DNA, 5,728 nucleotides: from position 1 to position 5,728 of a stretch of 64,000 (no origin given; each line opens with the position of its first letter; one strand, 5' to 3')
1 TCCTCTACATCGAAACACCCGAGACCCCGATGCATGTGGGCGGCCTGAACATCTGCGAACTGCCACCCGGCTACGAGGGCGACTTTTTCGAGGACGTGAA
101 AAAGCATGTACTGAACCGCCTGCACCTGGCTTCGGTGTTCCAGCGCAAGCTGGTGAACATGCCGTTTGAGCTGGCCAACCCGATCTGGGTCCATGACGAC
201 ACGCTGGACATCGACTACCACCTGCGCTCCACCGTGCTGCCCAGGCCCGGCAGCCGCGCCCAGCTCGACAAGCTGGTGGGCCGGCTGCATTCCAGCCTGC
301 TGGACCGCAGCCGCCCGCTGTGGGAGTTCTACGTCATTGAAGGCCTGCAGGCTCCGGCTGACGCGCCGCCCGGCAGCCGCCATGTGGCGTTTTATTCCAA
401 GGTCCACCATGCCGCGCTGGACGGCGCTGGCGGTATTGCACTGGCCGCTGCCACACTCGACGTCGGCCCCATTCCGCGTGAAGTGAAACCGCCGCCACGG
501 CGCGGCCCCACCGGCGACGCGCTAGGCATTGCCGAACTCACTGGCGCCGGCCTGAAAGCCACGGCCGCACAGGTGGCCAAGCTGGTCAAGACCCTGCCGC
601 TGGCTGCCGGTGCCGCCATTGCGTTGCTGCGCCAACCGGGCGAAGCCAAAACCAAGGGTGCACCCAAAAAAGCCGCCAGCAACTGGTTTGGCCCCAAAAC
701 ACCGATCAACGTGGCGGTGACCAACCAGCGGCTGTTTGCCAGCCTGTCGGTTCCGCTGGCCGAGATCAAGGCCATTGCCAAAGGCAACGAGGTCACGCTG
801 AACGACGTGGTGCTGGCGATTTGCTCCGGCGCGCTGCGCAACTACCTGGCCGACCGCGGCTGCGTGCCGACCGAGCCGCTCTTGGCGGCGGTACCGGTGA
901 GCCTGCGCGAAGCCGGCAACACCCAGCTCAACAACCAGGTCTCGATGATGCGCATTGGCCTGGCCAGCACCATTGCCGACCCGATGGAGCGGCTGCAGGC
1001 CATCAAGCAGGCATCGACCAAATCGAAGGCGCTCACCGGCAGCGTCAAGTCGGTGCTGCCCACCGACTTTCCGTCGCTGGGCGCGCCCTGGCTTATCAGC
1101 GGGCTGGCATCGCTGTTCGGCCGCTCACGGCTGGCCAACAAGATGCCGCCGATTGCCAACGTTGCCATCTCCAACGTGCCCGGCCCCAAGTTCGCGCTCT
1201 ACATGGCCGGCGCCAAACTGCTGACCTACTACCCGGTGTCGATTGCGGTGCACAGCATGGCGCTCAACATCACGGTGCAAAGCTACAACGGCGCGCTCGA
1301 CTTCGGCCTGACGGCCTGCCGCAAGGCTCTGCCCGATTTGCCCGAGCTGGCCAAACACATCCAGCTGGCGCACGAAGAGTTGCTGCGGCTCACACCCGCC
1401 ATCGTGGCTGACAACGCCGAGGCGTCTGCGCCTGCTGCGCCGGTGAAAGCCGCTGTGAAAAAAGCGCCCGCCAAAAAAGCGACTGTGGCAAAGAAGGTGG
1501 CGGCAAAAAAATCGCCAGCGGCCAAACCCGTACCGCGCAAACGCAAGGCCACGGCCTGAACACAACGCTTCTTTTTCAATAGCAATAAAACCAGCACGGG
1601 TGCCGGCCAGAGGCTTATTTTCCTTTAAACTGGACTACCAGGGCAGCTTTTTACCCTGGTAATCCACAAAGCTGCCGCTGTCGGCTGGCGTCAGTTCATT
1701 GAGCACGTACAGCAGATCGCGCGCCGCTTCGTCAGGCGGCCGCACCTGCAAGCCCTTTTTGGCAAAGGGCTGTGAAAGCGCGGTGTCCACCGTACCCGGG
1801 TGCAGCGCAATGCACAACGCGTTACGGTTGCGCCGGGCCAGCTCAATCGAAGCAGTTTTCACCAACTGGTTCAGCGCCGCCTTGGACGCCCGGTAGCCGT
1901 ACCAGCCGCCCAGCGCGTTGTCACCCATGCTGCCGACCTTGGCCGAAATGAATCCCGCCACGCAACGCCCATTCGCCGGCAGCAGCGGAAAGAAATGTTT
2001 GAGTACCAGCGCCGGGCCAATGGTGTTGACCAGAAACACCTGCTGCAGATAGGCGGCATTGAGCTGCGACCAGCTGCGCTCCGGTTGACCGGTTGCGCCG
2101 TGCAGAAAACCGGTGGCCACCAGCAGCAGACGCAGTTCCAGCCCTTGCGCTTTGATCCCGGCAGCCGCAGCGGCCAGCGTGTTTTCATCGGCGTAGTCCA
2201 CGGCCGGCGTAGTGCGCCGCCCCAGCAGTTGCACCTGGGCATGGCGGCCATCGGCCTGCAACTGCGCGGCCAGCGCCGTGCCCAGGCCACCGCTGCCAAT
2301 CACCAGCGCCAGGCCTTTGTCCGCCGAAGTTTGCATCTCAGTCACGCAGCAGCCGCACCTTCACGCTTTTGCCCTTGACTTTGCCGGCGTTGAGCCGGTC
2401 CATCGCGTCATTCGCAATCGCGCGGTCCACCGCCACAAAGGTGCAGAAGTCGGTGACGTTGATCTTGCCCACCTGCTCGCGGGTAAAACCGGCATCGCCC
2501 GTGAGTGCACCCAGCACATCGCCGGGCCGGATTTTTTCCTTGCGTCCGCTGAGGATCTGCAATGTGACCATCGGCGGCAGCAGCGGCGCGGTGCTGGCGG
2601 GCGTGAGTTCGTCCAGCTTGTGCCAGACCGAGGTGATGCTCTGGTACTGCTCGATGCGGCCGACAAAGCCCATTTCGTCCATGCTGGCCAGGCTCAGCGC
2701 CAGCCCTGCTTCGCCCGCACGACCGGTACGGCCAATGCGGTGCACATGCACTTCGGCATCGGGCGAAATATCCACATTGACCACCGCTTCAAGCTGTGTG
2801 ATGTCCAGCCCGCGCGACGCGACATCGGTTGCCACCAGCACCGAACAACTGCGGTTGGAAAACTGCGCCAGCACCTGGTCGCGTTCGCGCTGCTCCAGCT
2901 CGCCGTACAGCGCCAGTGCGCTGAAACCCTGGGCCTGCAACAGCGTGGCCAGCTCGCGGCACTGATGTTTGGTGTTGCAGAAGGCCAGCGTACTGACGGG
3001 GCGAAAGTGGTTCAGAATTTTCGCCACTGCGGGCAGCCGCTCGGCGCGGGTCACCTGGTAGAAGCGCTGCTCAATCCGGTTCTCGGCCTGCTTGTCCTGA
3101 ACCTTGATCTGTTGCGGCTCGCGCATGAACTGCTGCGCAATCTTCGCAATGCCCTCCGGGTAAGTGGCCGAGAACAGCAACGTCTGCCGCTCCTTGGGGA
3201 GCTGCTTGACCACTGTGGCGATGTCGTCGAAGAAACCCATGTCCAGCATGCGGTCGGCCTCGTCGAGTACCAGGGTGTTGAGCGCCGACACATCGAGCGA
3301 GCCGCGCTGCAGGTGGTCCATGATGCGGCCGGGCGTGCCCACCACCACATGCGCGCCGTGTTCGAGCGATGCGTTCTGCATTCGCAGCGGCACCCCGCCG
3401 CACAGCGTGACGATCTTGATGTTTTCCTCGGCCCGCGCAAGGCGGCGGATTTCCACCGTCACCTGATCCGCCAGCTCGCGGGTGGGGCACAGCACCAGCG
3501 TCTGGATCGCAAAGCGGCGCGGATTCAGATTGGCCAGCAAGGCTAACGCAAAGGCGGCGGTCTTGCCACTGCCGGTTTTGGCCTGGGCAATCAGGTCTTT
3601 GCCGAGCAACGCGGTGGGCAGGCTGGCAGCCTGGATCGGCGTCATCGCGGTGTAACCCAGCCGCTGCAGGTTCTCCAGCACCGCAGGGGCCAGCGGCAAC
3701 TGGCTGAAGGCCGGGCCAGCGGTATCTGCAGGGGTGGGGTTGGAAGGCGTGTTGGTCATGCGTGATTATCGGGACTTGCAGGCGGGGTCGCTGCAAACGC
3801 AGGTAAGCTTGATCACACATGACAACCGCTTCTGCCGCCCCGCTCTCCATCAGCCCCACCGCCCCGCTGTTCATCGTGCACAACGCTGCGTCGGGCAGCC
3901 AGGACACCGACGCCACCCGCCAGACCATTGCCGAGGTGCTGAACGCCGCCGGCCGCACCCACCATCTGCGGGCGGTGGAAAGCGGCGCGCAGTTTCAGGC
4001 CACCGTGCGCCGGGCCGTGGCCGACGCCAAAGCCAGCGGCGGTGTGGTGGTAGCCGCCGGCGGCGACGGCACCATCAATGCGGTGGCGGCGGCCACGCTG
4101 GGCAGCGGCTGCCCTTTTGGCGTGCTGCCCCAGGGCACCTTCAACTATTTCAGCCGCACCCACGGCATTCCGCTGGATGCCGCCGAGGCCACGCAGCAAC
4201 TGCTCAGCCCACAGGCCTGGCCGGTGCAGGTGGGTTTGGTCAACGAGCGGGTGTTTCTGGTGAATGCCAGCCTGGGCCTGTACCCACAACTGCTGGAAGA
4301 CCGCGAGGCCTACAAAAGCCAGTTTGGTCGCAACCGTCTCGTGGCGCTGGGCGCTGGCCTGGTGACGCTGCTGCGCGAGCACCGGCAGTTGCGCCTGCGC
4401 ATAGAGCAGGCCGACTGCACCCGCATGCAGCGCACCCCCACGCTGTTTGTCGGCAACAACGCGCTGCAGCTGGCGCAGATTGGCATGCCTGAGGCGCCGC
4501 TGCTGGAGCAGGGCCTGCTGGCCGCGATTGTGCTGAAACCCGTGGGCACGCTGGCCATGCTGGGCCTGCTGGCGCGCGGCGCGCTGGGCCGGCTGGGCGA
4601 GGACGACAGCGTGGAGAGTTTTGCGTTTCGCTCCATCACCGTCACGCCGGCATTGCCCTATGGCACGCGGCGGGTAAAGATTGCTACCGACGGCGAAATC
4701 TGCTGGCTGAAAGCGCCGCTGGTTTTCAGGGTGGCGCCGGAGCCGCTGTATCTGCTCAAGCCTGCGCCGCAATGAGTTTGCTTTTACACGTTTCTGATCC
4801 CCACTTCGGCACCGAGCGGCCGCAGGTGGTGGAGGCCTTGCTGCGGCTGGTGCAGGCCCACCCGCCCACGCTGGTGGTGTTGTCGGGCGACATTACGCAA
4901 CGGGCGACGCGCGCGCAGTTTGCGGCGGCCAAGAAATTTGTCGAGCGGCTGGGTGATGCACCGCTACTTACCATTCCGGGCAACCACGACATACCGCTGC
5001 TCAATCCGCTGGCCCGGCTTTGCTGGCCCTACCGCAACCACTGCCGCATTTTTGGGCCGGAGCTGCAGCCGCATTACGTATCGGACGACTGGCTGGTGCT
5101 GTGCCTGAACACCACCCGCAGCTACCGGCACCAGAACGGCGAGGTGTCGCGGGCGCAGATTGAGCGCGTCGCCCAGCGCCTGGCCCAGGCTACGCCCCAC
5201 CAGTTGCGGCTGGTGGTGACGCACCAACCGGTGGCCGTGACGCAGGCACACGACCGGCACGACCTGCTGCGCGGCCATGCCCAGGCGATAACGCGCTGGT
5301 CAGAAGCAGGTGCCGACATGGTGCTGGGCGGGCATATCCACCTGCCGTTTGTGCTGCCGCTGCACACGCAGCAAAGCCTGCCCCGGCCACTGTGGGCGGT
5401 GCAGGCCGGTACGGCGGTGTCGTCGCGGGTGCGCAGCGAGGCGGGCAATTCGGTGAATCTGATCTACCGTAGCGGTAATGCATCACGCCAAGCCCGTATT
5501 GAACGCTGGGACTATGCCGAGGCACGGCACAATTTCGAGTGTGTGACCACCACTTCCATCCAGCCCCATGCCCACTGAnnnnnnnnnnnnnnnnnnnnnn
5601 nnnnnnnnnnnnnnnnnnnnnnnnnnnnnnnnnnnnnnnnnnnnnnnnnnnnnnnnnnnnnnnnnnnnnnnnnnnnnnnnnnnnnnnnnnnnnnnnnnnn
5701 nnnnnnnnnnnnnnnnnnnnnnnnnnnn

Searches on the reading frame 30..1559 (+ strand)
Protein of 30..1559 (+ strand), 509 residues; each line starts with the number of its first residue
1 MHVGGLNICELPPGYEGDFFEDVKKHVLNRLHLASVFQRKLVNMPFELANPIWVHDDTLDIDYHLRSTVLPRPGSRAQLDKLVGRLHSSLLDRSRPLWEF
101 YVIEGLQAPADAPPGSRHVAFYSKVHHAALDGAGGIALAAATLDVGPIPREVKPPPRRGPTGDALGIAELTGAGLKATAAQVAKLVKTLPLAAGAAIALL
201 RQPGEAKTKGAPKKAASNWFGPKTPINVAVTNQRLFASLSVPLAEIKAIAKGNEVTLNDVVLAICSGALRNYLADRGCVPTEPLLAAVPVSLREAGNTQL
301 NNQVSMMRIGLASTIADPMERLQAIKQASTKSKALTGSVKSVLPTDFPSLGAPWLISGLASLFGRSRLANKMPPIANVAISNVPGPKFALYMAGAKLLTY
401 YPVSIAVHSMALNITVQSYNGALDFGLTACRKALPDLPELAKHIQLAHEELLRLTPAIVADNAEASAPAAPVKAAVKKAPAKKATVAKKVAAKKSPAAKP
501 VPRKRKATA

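Call 68: search_protein_families(library=pfam, proteins=[window:30-1559:+], max_evalue=0.00001)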
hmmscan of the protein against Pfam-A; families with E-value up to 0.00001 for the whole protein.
window:30-1559:+ (509 aa): 2 families
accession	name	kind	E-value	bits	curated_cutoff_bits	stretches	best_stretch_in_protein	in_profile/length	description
PF03007.21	WS_DGAT_cat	-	3.6e-58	197.9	23.6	1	1-261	18-263/263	Wax ester synthase/diacylglycerol acyltransferase catalytic domain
PF06974.18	WS_DGAT_C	-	1.7e-29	103.1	20.7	1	302-450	3-143/145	WS/DGAT C-terminal domain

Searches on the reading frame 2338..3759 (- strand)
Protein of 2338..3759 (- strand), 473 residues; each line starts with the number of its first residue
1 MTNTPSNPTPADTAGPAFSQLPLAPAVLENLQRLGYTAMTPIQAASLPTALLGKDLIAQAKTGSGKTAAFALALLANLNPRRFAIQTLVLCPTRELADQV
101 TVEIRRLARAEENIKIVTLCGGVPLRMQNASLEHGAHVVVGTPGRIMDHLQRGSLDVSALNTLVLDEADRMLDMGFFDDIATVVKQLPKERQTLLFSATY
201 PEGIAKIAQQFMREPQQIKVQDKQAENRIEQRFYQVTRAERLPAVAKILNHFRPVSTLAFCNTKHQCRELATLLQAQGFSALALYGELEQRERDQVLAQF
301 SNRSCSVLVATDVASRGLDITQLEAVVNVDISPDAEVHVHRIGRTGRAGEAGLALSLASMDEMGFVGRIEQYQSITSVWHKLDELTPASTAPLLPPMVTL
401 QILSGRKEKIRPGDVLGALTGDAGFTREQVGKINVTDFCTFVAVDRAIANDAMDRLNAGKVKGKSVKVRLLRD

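Call 68: search_protein_families(library=pfam, proteins=[window:2338-3759:-], max_evalue=0.00001)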
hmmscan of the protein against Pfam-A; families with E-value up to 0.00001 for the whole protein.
window:2338-3759:- (473 aa): 4 families
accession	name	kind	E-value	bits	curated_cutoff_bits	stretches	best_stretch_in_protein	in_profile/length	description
PF00270.35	DEAD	-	1.2e-47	162.2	26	1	40-206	1-166/167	DEAD/DEAH box helicase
PF00271.37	Helicase_C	-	7.7e-29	100.6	23.5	1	244-349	5-110/110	Helicase conserved C-terminal domain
PF03880.21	DbpA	-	7.3e-23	80.8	25.6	1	399-469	1-71/72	DbpA RNA binding domain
PF04851.21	ResIII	-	9.4e-09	35.8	22.5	1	55-201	25-163/164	Type III restriction enzyme, res subunit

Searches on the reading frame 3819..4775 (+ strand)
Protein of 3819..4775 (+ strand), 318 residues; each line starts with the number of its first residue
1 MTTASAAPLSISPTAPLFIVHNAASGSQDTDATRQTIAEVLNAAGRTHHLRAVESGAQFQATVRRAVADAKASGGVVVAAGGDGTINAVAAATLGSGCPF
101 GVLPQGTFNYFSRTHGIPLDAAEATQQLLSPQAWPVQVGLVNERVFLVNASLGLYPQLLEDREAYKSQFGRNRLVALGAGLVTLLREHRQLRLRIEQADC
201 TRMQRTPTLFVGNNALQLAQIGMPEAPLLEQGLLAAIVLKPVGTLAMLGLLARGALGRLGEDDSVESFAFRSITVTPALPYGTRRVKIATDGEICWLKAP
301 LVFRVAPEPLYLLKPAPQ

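Call 68: search_protein_families(library=pfam, proteins=[window:3819-4775:+], max_evalue=0.00001)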
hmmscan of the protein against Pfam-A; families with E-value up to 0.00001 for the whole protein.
window:3819-4775:+ (318 aa): 2 families
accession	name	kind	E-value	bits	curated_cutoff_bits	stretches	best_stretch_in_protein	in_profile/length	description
PF00781.29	DAGK_cat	-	1e-22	80.5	23.6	1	17-140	2-124/125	Diacylglycerol kinase catalytic domain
PF19279.4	YegS_C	-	1.3e-06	28.7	27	1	177-313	27-157/158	YegS C-terminal NAD kinase beta sandwich-like domain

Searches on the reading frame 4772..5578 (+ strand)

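Call 68: search_protein_families(library=pfam, proteins=[window:4772-5578:+], max_evalue=0.00001)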
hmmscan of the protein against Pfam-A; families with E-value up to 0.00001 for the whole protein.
window:4772-5578:+ (268 aa): 2 families
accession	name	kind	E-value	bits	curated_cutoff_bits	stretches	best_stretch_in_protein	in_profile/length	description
PF00149.33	Metallophos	-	5.1e-13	50.3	21.5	1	4-191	3-190/191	Calcineurin-like phosphoesterase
PF12850.12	Metallophos_2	-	1.9e-09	38.2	27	1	4-222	3-142/154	Calcineurin-like phosphoesterase superfamily domain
